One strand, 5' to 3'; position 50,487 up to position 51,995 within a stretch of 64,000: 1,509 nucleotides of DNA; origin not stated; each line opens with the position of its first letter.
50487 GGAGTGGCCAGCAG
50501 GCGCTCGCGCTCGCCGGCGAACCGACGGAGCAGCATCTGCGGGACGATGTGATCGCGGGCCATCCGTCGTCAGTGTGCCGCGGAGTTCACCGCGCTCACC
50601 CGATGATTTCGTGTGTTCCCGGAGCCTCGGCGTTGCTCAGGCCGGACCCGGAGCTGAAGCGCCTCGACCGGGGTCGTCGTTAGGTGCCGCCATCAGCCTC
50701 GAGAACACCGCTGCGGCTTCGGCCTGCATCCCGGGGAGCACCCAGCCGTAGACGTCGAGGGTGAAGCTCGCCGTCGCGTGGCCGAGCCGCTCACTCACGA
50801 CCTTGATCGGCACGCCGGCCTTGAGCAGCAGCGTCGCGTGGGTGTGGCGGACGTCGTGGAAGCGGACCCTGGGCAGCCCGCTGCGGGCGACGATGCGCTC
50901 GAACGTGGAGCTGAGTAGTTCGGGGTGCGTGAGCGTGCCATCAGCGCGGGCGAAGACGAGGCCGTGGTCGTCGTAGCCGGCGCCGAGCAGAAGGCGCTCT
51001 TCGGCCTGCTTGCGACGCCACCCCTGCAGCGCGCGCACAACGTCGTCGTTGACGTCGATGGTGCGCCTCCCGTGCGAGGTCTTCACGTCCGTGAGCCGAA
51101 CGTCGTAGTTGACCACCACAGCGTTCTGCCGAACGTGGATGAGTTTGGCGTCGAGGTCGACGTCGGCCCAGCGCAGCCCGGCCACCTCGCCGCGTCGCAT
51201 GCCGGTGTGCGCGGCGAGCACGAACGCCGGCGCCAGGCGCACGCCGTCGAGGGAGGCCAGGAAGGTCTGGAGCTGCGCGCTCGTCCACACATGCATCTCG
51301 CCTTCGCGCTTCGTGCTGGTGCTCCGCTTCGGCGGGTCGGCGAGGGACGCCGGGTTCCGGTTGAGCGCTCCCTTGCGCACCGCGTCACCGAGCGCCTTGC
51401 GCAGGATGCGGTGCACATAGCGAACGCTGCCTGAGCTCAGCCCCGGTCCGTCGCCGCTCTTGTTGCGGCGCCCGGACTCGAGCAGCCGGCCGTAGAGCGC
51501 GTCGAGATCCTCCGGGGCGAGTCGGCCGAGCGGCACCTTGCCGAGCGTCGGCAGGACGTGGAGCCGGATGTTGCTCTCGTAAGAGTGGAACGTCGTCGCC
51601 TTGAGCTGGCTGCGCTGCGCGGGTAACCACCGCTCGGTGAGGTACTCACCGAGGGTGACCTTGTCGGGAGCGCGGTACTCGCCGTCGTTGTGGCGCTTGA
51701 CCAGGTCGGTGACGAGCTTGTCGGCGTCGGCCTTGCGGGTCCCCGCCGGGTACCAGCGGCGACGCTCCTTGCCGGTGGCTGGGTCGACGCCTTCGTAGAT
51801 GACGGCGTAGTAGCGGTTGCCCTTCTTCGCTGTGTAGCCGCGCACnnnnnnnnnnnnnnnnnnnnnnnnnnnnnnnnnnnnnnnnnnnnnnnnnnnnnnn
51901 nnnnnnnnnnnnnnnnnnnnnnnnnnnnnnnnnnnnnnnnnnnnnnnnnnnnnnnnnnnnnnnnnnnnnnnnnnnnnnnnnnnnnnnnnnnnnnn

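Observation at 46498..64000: Decaying integrative mobilisable element at tRNA-Arg with defence cargo; right boundary beyond the window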

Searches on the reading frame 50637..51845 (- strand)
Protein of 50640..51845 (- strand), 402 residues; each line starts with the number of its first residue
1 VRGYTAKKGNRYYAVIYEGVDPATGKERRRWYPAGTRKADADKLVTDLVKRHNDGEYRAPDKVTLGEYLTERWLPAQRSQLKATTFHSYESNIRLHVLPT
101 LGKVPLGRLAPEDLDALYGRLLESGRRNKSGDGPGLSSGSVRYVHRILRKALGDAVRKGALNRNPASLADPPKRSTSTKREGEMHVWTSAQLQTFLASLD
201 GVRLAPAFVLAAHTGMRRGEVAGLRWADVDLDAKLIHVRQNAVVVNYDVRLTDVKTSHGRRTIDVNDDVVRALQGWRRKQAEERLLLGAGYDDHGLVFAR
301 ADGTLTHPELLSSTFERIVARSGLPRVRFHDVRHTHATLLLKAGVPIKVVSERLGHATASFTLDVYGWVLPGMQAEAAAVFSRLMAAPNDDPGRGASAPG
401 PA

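Call 16: list_cluster_members(proteins=[window:50640-51845:-, window:49583-50563:-, window:59630-60226:-, window:62159-62827:-, window:62827-63204:-, window:45443-46345:+, window:56226-59630:-, window:52753-53136:+, window:51866-52474:-, window:44558-45436:+])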
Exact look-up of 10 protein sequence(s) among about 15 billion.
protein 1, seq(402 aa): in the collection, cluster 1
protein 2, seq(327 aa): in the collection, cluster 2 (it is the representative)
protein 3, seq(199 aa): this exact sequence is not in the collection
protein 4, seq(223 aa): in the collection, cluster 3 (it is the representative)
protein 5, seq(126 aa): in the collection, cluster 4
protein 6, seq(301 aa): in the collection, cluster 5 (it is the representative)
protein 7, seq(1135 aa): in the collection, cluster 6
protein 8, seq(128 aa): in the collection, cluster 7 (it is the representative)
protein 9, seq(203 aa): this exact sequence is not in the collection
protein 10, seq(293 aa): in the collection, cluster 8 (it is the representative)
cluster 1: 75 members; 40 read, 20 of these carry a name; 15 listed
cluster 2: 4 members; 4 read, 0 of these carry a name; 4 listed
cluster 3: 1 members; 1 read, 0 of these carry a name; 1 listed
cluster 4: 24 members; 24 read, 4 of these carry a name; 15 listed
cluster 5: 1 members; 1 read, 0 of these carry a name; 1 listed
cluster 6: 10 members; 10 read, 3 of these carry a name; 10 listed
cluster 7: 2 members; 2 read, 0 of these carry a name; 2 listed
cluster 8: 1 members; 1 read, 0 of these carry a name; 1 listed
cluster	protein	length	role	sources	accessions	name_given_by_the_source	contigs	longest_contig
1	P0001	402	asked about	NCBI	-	-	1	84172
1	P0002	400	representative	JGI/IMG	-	integrase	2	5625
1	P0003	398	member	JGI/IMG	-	integrase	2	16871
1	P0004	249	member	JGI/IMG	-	hypothetical protein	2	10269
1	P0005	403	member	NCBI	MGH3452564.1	MAG: tyrosine-type recombinase/integrase [Haloechinothrix sp.]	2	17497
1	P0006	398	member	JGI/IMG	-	integrase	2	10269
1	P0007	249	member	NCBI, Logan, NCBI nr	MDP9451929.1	MAG: helix-turn-helix domain-containing protein [Actinomycetota bacterium] | helix-turn-helix domain-containing protein [Actinomycetota bacterium]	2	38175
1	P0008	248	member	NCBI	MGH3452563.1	MAG: helix-turn-helix domain-containing protein [Haloechinothrix sp.]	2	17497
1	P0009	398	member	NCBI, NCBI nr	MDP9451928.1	MAG: site-specific integrase [Actinomycetota bacterium] | site-specific integrase [Actinomycetota bacterium]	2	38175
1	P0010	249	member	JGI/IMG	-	transcriptional regulator with XRE-family HTH domain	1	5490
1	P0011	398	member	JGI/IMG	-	integrase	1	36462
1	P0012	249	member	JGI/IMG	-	hypothetical protein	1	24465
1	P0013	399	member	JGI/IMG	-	integrase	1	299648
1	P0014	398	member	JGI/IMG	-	integrase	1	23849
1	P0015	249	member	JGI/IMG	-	hypothetical protein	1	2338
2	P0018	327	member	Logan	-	-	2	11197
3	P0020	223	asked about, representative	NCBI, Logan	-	-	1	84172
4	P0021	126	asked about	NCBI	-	-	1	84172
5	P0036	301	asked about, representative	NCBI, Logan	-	-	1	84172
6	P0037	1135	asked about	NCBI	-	-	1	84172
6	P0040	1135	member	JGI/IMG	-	type I restriction enzyme R subunit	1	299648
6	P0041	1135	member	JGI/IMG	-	type I restriction enzyme R subunit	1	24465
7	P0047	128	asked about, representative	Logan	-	-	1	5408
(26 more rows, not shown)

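Call 17: find_encoding_contigs(protein=P0020, flank=10000, max_places=4)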
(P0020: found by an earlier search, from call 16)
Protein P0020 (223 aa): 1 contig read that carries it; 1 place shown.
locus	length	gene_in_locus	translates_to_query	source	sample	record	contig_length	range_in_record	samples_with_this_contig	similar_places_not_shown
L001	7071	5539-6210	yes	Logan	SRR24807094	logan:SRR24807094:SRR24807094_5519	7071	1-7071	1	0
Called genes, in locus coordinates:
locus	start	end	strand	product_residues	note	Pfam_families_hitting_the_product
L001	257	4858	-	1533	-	-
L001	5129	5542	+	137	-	-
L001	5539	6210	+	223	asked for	-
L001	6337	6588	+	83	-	-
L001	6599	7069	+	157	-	?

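Call 18: find_encoding_contigs(protein=P0021, flank=10000, max_places=4)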
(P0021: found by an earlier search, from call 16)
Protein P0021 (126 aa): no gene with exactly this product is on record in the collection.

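Call 19: find_encoding_contigs(protein=P0037, flank=10000, max_places=6)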
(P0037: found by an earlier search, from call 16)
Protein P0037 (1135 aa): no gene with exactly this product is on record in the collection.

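Call 22: find_encoding_contigs(protein=P0013, flank=10000, max_places=4)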
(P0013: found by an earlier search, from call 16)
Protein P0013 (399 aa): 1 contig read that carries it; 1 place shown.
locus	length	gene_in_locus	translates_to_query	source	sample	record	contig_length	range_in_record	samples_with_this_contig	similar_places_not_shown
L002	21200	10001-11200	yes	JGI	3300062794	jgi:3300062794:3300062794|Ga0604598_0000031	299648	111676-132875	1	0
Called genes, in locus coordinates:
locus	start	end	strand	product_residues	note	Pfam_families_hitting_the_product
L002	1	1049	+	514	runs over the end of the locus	PF12161:HsdM_N, PF02384:N6_Mtase, PF01170:UPF0020, PF07669:Eco57I (weak)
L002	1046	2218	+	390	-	PF01420:Methylase_S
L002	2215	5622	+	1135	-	PF04313:HSDR_N (faint), PF00270:DEAD, PF04851:ResIII, PF18766:SWI2_SNF2, PF00271:Helicase_C (weak), PF08463:EcoEI_R_C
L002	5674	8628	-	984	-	PF08751:TrwC, PF13086:AAA_11 (faint), PF13245:AAA_19, PF13604:AAA_30, PF25199:nSTAND_NTPase5 (weak), PF01443:Viral_helicase1 (weak), PF27170:SH3_Rv2311 (weak)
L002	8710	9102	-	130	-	-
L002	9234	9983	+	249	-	-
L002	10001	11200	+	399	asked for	PF14659:Phage_int_SAM_3, PF00589:Phage_integrase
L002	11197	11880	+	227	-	-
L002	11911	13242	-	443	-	PF00899:ThiF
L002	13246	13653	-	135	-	PF14462:Prok-E2_E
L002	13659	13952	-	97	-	PF14452:Multi_ubiq (weak)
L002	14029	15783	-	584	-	PF02463:SMC_N, PF13175:AAA_15 (weak), PF13476:AAA_23, PF13304:AAA_21 (faint)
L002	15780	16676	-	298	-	-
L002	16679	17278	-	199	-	-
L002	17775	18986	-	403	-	PF04542:Sigma70_r2, PF08281:Sigma70_r4_2, PF04545:Sigma70_r4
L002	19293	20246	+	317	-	-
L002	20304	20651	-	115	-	PF06737:Transglycosylas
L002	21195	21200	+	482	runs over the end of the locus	PF13458:Peripla_BP_6 (weak)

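Call 25: find_encoding_contigs(protein=P0040, flank=10000, max_places=4)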
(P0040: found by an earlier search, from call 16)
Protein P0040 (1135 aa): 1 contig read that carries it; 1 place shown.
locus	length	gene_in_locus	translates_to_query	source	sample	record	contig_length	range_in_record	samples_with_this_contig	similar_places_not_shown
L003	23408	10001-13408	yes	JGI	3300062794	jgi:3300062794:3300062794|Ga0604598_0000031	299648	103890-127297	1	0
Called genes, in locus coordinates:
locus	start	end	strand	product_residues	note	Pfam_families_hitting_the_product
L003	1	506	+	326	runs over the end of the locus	PF13365:Trypsin_2 (weak)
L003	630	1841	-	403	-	PF13784:Fic_N, PF02661:Fic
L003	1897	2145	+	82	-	-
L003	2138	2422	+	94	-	PF01402:RHH_1 (faint)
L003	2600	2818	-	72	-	-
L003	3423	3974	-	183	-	PF13470:PIN_3 (weak), PF26343:VapC50_C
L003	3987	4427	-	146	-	PF12728:HTH_17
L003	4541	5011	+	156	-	-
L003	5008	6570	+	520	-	PF02384:N6_Mtase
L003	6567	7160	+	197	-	PF01420:Methylase_S (faint)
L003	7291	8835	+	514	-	PF12161:HsdM_N, PF02384:N6_Mtase, PF01170:UPF0020, PF07669:Eco57I (weak)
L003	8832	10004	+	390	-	PF01420:Methylase_S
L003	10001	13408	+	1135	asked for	PF04313:HSDR_N (faint), PF00270:DEAD, PF04851:ResIII, PF18766:SWI2_SNF2, PF00271:Helicase_C (weak), PF08463:EcoEI_R_C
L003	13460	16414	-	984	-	PF08751:TrwC, PF13086:AAA_11 (faint), PF13245:AAA_19, PF13604:AAA_30, PF25199:nSTAND_NTPase5 (weak), PF01443:Viral_helicase1 (weak), PF27170:SH3_Rv2311 (weak)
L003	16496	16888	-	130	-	-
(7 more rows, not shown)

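Call 26: find_encoding_contigs(protein=P0047, flank=10000, max_places=4)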
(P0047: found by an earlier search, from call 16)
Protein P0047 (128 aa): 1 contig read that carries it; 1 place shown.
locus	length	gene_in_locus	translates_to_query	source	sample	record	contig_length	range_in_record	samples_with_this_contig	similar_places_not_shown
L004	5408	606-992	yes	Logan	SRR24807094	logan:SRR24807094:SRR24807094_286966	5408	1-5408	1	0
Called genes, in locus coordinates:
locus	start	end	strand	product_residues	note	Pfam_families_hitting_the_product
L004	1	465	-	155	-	?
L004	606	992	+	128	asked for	-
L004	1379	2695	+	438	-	PF08751:TrwC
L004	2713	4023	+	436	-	PF13604:AAA_30, PF27170:SH3_Rv2311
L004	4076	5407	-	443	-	?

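Call 30: find_encoding_contigs(protein=P0018, flank=10000, max_places=4)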
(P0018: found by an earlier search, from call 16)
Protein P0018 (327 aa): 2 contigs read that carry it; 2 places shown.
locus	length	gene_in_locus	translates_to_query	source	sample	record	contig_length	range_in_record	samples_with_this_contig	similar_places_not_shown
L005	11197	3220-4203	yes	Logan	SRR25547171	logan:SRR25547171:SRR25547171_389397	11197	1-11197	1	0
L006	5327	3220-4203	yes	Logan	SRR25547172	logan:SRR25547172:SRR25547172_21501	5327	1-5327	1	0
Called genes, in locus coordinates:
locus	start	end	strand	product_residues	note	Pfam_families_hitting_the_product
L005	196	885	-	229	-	-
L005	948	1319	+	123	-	-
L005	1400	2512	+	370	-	-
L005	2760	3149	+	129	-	PF00589:Phage_integrase (weak)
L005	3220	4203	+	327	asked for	PF14022:DUF4238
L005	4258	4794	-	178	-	-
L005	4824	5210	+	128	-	-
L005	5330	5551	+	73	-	-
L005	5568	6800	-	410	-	-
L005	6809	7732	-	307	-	PF02086:MethyltransfD12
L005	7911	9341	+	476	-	PF01555:N6_N4_Mtase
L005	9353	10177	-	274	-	PF10544:T5orf172 (weak)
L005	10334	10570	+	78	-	-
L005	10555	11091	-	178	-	-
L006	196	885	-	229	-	-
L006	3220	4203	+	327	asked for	PF14022:DUF4238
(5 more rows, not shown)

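Call 41: search_protein_families(library=pfam, proteins=[L001:257-4858:-], max_evalue=5)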
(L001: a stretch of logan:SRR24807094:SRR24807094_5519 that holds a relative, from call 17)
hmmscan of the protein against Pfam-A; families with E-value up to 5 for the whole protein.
L001:257-4858:- (1533 aa): 6 families
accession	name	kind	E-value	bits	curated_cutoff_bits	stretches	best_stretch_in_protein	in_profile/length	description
PF13401.12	AAA_22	-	0.0006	20.6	27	1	350-426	4-84/130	AAA domain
PF13191.12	AAA_16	-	0.012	16.5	32.6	1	337-406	12-64/167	AAA ATPase domain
PF01443.25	Viral_helicase1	-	0.13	12.5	21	1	357-385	4-31/228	Viral superfamily 1 RNA helicase core domain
PF01538.23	HCV_NS2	-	0.15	12.1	25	1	855-936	62-135/195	Hepatitis C virus non-structural protein NS2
PF11638.13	DnaA_N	-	0.2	11.8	24.6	1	862-882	40-60/65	DnaA N-terminal domain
PF01637.24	ATPase_2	-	0.24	11.6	33.2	1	331-388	2-57/225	ATPase domain predominantly from Archaea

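Call 42: find_related_loci(query=P0036, collection=genome_contigs, flank=10000)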
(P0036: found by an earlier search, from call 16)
Query P0036 (301 aa) in genome_contigs; peptide patterns used: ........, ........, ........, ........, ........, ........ (x = any residue, [..] = any of these).
600 stretches matched a pattern (row limit reached: there are more); 334 encode a relative of the query (tblastn E <= 1e-3); the best 80 are kept; 80 distinct loci.
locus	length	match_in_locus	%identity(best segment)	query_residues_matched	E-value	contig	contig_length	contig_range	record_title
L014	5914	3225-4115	63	3-296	3e-113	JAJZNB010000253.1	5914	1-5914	MAG: Actinomycetes bacterium isolate MAS3.bin68 NODE_26187_length_5914_cov_1.286850, whole genome shotgun sequence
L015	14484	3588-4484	60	2-296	2e-111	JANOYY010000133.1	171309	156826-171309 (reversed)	MAG: Acidimicrobiia bacterium isolate VAR_79_metabat_578 VAR_79_k141_1756907, whole genome shotgun sequence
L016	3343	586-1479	60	1-296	2e-113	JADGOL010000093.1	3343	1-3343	MAG: Acidimicrobiales bacterium isolate Chersky_840 k127_3856164, whole genome shotgun sequence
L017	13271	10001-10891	60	2-296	2e-108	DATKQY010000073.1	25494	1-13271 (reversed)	MAG TPA_asm: Acidimicrobiales bacterium isolate SMAG_U14014 k141_76964, whole genome shotgun sequence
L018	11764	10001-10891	60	2-296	4e-108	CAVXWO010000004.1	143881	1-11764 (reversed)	MAG: uncultured Actinomycetota bacterium isolate MFD04492.bin.3.97 genome assembly, contig: contig_27283, whole genome s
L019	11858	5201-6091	59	2-296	2e-106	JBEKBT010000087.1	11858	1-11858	MAG: Acidimicrobiales bacterium isolate SPRUCE 142 SPRUCE_142_87, whole genome shotgun sequence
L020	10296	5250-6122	58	2-290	4e-106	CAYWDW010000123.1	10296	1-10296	MAG TPA_asm: uncultured Heliobacteriaceae bacterium isolate binchicken_co27_206 genome assembly, contig: NODE_11532_leng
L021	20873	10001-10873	58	2-290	4e-106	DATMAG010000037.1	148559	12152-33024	MAG TPA_asm: Blastocatellia bacterium isolate SMAG_U13319 k141_89211, whole genome shotgun sequence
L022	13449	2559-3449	64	2-296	4e-106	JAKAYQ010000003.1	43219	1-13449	MAG: Actinomycetes bacterium isolate YS5.bin29 NODE_451_length_43219_cov_2.969484, whole genome shotgun sequence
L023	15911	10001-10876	61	2-291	9e-104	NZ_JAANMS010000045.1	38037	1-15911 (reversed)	Nocardioides sp. IC4_145 NODE_45_length_38037_cov_45.910762, whole genome shotgun sequence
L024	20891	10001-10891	57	2-296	6e-104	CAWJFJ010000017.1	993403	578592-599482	MAG: uncultured Acidimicrobiaceae bacterium isolate MFD09222.bin.2.139 genome assembly, contig: contig_65990, whole geno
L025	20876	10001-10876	61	2-291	6e-102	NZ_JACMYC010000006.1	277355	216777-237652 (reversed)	Nocardioides deserti strain SC8A-24 Scaffold6_1, whole genome shotgun sequence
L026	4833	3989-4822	62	3-278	8e-102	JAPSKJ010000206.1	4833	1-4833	MAG: Nocardioides sp. isolate RH52_bin.019 NODE_14540_length_4833_cov_21.603910, whole genome shotgun sequence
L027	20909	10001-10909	58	2-298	1e-101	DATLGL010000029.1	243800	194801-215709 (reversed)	MAG TPA_asm: Acidimicrobiales bacterium isolate SMAG_U13613 k141_36671, whole genome shotgun sequence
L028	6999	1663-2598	57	3-299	2e-101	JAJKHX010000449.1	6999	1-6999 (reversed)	MAG: Nocardiopsis sp. isolate b3_HoplandSoilSeptJan k101_6632827, whole genome shotgun sequence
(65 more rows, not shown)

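Call 46: search_protein_families(library=ncbifam, proteins=[L001:257-4858:-, window:50637-51845:-], max_evalue=1)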
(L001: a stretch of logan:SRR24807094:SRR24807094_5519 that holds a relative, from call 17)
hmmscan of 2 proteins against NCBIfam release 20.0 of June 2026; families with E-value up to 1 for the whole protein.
L001:257-4858:- (1533 aa): 12 families
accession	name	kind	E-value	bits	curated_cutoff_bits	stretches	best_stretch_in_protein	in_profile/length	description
NF041813.1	Avs2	equivalog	1.1e-180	603.4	1000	1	184-1506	1-1310/1317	AVAST type 2 anti-phage system protein Avs2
TIGR03420.1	DnaA_homol_Hda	equivalog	0.00014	21.5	194.8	1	334-390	26-77/226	DnaA regulatory inactivator Hda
NF041815.1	Avs4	equivalog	0.00018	18.8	1500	1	19-120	12-113/1579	AVAST type 4 anti-phage nuclease Avs4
NF004067.0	PRK05580.1-4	equivalog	0.0039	15.6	763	1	307-385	178-256/737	primosomal protein N'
NF004070.0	PRK05580.2-2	equivalog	0.015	13.4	921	1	353-385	219-251/729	primosomal protein N'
TIGR03117.2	cas_csf4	equivalog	0.024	12.8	400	1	262-377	59-173/800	type IV CRISPR-associated DEAD/DEAH-box helicase Csf4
NF004066.1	PRK05580.1-3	equivalog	0.069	11.4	813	1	353-385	273-305/788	primosomal protein N'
NF004065.0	PRK05580.1-1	equivalog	0.069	11.3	858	1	353-385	218-250/731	primosomal protein N'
TIGR00595.1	priA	equivalog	0.1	11.2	230.35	1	355-385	1-31/509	replication restart helicase PriA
NF038214.1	IS21_help_AAA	equivalog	0.17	11.6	200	1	356-389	95-128/232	IS21-like element helper ATPase IstB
NF004068.0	PRK05580.1-5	equivalog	0.17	9.8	1249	1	353-385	280-312/795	primosomal protein N'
NF004071.0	PRK05580.2-3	equivalog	0.18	9.7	1105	1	353-383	224-254/735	primosomal protein N'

window:50637-51845:- (402 aa): 9 families
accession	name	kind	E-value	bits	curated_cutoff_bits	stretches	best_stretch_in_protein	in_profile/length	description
NF040815.2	recomb_XerA_Arch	equivalog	1.6e-15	57.4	220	1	174-362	84-248/263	site-specific tyrosine recombinase/integron integrase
TIGR02224.1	recomb_XerC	equivalog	3e-12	46.5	335.15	1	148-362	73-271/295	tyrosine recombinase XerC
TIGR02249.1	integrase_gron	subfamily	1.9e-10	40.6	265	2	309-375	240-306/315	integron integrase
TIGR02225.1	recomb_XerD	equivalog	5.7e-10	39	329.6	1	157-368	79-273/290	site-specific tyrosine recombinase XerD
NF002331.0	PRK01287.1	subfamily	5.9e-09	35.3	371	1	118-366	80-309/365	site-specific tyrosine recombinase XerC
NF001399.0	PRK00283.1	subfamily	3.7e-07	29.7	279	1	201-369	133-283/300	tyrosine recombinase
NF011946.0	PRK15417.1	equivalog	6.6e-07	28.8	435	1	313-383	259-326/337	integron integrase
NF003462.0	PRK05084.1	equivalog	2.2e-05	23.3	267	1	326-367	302-342/360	tyrosine recombinase XerS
NF007370.0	PRK09870.1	subfamily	0.04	13.5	221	1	209-240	39-70/200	tyrosine-type DNA invertase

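Call 47: search_protein_families(library=padloc, proteins=[L001:257-4858:-], max_evalue=0.01)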
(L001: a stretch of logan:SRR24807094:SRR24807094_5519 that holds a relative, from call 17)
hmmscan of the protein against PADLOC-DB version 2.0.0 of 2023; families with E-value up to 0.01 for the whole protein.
L001:257-4858:- (1533 aa): 6 families
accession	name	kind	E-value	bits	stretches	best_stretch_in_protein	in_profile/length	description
PDLC02164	Avs2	-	2e-266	885.6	1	9-1471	5-1454/1504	-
PDLC02161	Avs2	-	2.2e-148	494.2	1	10-1470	3-1443/1499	-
PDLC02162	Avs2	-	2.6e-145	484.3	2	10-1035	5-995/1379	-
PDLC02165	Avs2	-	8.8e-128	426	1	166-1292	33-1160/1375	-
PDLC02163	Avs2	-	4.6e-121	403.6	1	165-1470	229-1532/1576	-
PDLC02166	Avs2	-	1.4e-104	348.8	2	9-1036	6-990/1498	-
